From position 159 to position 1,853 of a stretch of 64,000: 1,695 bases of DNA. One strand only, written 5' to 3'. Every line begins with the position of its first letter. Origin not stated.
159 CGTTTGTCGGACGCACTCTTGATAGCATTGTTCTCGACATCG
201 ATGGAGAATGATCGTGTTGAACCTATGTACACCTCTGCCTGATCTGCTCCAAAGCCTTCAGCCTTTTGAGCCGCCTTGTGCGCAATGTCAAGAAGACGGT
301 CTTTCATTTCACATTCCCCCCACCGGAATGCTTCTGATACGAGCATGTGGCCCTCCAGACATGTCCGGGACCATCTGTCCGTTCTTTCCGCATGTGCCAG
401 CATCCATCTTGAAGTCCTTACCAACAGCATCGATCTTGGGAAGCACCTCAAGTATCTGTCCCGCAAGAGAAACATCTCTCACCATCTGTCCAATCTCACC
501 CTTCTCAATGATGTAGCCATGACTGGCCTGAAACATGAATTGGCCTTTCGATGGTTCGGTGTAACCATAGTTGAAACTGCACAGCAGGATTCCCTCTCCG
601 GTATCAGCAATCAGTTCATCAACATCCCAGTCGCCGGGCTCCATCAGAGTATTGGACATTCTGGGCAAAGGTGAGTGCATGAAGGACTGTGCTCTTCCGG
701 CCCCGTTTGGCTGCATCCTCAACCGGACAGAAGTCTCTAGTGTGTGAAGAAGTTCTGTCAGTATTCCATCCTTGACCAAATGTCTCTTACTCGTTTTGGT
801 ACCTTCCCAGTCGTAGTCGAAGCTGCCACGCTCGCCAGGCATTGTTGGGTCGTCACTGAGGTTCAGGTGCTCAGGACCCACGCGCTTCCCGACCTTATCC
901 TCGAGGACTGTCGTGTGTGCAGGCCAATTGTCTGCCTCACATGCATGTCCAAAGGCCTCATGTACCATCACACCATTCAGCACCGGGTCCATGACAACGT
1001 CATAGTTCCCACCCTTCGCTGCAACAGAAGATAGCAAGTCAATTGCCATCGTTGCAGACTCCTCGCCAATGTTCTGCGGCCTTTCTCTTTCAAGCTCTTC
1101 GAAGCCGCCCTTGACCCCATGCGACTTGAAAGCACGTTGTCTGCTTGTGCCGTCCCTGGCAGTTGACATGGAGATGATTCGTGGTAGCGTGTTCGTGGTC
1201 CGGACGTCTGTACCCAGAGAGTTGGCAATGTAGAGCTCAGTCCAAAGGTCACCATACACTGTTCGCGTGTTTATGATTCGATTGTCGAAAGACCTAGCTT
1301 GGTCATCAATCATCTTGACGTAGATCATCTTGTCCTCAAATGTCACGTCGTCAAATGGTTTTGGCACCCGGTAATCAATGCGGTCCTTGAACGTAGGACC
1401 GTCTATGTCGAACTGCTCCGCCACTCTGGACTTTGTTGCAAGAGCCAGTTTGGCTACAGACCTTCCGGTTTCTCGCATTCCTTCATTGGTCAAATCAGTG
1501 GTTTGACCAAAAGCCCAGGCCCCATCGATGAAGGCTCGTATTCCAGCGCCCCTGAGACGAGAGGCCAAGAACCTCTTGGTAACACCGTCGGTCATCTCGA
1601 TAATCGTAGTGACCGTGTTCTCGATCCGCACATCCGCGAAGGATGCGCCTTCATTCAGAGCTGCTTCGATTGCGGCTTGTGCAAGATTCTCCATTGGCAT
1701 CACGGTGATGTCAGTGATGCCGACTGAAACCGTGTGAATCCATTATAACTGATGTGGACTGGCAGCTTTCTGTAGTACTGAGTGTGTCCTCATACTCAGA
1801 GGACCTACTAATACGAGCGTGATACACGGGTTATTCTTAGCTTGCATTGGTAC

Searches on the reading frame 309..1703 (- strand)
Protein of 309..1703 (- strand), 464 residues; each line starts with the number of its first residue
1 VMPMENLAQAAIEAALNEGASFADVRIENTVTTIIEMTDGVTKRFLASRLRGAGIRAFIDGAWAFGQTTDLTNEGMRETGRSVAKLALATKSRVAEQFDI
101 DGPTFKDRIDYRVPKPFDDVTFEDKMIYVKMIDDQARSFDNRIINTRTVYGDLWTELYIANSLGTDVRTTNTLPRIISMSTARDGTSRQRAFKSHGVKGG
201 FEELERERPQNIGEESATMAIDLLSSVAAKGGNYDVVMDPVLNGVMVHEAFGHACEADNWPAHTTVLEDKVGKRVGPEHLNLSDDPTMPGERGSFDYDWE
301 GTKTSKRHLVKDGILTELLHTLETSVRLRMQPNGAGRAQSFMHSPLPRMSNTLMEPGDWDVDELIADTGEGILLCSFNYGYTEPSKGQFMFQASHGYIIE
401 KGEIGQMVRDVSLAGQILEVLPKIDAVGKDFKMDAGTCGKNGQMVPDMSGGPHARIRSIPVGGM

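Call 3: search_protein_families(library=pfam, proteins=[window:309-1703:-], max_evalue=1)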
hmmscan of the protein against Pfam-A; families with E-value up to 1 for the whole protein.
window:309-1703:- (464 aa): 3 families
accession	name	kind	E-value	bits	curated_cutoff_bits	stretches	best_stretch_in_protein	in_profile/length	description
PF19289.4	PmbA_TldD_3rd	-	9.8e-62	208.4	22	1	232-463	2-220/220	PmbA/TldA metallopeptidase C-terminal domain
PF19290.4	PmbA_TldD_2nd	-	3.3e-14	53.7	20.9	1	115-224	1-109/109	PmbA/TldA metallopeptidase central domain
PF01523.21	PmbA_TldD_1st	-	4.1e-09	36.9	20.9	1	23-87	1-65/65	PmbA/TldA metallopeptidase domain 1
